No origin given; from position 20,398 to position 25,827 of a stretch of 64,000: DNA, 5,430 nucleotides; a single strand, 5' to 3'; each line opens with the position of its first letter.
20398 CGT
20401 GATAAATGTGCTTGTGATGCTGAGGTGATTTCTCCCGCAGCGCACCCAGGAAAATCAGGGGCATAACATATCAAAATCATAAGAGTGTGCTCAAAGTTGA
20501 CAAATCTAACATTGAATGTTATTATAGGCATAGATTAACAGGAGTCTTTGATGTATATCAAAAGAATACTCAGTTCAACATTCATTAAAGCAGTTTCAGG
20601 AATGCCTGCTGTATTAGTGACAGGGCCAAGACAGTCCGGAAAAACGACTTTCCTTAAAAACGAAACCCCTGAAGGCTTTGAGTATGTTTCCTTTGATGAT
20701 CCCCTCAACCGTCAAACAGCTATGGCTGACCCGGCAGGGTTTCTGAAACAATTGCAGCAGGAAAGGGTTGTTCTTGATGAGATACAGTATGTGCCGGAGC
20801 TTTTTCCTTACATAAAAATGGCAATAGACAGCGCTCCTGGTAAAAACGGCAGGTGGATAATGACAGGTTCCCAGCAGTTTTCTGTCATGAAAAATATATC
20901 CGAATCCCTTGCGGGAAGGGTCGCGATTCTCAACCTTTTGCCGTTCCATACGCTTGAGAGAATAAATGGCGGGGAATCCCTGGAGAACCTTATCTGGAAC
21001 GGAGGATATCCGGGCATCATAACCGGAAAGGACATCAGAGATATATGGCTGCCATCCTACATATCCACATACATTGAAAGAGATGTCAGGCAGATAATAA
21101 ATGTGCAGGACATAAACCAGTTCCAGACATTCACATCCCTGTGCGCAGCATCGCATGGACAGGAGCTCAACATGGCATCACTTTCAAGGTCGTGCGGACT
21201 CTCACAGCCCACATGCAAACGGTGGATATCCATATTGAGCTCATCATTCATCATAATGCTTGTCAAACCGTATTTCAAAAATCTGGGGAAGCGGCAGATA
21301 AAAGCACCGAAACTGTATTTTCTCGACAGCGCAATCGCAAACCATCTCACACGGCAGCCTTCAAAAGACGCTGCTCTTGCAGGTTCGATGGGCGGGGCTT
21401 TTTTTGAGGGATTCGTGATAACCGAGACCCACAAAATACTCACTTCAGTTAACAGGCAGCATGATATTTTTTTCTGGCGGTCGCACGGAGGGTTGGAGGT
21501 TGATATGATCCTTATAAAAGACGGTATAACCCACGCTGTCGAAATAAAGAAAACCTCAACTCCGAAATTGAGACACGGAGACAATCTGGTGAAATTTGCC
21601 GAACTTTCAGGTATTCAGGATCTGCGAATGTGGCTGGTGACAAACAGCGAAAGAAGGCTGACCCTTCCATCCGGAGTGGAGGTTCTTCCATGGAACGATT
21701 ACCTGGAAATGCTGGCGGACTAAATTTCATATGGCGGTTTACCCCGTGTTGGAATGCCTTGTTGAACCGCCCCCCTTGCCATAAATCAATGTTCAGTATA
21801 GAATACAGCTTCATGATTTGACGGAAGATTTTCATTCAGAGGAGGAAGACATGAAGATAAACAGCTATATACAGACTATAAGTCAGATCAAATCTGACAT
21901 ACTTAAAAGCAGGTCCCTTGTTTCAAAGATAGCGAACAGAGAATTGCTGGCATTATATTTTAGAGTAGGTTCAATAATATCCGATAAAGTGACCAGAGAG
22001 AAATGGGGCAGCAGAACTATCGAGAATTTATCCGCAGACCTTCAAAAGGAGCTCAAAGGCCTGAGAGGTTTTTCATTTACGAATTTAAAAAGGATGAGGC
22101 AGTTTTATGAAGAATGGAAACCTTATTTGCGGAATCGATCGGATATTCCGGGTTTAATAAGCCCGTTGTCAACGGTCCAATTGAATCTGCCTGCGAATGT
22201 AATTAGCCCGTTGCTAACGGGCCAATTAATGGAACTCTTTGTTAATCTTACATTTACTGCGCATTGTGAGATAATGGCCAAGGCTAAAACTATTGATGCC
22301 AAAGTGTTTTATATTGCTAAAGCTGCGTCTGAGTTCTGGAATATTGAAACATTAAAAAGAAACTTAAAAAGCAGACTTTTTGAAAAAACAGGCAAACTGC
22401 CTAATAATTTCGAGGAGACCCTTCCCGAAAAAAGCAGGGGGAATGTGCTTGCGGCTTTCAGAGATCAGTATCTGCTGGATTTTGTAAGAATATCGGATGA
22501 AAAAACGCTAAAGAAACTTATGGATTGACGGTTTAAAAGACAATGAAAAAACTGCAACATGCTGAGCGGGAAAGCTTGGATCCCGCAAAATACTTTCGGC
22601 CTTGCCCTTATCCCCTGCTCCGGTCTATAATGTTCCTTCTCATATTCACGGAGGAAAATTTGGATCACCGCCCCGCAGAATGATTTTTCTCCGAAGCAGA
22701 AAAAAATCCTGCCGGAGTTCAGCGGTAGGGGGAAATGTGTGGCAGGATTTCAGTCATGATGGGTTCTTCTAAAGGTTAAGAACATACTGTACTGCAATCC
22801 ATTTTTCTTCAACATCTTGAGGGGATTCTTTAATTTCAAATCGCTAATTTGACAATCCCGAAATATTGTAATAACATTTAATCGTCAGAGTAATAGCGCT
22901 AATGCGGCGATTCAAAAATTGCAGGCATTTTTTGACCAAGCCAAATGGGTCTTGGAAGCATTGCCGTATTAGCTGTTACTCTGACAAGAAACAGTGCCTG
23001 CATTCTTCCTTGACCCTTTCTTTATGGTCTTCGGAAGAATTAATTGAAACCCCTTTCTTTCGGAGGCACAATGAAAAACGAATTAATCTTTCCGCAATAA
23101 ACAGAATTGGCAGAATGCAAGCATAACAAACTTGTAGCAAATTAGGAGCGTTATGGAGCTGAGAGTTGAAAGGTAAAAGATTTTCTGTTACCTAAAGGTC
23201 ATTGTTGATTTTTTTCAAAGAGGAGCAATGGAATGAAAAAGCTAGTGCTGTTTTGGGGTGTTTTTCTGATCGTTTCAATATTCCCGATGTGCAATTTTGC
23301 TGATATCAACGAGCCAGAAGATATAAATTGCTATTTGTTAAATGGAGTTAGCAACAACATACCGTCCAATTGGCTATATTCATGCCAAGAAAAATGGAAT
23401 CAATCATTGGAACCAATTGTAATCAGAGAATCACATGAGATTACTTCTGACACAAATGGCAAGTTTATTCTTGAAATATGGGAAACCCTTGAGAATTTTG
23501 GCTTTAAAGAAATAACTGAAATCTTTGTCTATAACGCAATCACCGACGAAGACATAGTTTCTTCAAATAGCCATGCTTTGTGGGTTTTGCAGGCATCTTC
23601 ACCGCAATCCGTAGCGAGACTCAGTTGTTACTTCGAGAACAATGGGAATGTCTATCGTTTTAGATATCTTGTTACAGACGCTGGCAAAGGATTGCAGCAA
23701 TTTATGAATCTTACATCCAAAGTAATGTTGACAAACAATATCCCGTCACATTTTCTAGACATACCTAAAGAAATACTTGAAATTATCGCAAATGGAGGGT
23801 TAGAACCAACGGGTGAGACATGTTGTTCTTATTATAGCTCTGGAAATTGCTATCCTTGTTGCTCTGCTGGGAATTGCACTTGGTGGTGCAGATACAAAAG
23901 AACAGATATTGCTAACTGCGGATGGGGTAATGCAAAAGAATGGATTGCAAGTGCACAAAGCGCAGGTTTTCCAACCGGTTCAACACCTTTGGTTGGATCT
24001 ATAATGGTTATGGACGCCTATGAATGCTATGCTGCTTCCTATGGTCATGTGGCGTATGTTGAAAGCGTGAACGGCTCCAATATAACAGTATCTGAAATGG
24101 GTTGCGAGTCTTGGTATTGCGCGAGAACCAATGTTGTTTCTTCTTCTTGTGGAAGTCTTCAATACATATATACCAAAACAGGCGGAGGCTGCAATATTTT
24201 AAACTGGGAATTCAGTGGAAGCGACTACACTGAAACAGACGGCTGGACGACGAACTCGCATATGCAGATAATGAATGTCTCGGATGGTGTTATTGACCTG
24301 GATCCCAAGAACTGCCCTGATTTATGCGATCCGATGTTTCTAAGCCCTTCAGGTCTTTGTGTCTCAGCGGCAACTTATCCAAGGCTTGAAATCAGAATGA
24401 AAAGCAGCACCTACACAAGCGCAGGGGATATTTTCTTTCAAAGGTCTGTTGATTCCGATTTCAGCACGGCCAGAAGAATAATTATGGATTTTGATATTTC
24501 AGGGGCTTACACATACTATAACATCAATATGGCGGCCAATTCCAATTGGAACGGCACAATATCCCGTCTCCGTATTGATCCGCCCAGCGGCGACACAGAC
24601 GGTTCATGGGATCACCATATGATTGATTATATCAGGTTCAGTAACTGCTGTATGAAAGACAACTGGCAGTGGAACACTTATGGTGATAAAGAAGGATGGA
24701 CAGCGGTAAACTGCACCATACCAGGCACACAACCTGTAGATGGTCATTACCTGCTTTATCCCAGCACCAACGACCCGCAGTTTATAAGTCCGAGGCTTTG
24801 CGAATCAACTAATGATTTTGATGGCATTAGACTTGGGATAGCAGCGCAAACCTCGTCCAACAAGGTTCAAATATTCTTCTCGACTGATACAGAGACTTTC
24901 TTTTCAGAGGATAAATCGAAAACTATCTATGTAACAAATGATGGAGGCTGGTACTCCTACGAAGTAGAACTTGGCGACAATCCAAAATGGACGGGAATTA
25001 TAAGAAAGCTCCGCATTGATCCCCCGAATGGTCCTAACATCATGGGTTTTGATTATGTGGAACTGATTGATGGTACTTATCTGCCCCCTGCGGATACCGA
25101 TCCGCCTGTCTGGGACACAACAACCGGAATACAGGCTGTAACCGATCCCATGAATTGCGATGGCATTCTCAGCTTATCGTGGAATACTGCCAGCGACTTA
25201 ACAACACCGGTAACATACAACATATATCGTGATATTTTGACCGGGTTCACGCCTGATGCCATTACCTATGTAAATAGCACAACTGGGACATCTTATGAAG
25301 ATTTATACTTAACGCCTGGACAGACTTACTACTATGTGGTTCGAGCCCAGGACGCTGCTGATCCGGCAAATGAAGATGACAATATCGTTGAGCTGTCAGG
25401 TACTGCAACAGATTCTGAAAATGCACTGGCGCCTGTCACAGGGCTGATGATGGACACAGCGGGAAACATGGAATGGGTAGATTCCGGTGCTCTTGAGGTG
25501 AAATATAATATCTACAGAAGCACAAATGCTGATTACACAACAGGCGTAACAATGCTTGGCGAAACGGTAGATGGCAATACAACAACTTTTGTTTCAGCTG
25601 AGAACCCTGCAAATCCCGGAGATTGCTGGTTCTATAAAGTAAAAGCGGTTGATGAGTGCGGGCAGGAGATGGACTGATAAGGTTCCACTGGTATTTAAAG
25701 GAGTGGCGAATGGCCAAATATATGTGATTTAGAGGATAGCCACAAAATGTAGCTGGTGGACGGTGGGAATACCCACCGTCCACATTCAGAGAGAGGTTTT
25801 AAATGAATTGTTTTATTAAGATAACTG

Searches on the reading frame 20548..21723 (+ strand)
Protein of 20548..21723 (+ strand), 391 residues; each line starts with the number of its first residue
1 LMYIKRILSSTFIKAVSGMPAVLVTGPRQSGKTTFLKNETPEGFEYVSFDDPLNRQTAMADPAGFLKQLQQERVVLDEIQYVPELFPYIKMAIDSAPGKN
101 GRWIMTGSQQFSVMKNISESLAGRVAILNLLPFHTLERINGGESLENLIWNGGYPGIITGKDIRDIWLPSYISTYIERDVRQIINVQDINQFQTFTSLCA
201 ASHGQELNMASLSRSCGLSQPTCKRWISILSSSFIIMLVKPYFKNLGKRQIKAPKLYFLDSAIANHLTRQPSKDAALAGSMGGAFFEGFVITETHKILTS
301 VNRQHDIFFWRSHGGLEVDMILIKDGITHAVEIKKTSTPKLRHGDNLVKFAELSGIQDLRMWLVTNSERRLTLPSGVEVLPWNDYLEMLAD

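Call 55: search_protein_families(library=ncbifam, proteins=[window:20548-21723:+])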
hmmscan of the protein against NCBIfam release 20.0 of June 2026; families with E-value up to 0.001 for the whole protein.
window:20548-21723:+ (391 aa): 0 families

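Call 60: search_protein_families(library=pfam, proteins=[window:20548-21723:+], max_evalue=0.01)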
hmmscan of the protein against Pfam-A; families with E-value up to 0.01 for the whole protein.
window:20548-21723:+ (391 aa): 2 families
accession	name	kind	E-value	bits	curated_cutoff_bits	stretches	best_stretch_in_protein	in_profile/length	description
PF13635.12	DUF4143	-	9e-41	139.7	28.1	1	177-335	1-159/160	Domain of unknown function (DUF4143)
PF13173.12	AAA_14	-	2.9e-27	95.7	27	1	20-136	3-126/129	AAA domain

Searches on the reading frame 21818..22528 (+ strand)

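Call 4: search_protein_families(library=pfam, proteins=[window:21818-22528:+])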
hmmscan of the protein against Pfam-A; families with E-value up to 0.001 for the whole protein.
window:21818-22528:+ (236 aa): 1 family
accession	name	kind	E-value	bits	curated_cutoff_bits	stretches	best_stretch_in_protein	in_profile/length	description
PF17761.7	DUF1016_N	-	1.8e-27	96.5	32.8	1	23-190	1-137/137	DUF1016 N-terminal domain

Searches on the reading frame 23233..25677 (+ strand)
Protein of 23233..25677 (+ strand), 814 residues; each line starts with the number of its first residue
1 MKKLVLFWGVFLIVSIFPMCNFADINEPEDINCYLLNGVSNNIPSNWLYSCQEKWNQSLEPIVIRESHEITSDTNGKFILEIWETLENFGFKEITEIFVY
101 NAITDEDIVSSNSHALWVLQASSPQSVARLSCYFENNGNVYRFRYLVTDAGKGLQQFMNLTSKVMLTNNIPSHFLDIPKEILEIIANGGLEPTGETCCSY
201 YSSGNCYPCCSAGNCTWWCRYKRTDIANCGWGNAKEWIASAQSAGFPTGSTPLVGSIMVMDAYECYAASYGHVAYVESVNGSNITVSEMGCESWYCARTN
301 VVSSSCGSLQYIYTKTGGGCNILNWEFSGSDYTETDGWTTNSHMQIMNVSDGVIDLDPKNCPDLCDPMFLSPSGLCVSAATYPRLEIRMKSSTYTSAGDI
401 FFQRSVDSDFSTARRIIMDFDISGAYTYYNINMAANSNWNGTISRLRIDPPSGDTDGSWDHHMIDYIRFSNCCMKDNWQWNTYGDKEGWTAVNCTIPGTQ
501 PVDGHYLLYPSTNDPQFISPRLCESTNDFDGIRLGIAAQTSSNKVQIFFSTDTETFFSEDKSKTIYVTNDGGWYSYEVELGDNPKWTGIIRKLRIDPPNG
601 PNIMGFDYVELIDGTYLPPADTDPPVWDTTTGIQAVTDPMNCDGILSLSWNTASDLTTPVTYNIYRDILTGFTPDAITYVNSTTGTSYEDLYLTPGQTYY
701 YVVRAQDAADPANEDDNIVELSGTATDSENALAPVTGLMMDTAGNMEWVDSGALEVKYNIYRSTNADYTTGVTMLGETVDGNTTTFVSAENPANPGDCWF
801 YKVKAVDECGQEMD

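Call 4: search_protein_families(library=pfam, proteins=[window:23233-25677:+])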
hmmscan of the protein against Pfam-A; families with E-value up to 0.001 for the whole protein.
window:23233-25677:+ (814 aa): 1 family
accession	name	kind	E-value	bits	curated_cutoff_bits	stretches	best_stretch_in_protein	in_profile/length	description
PF05257.22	CHAP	-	9.9e-16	58.5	26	1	212-289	8-80/81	CHAP domain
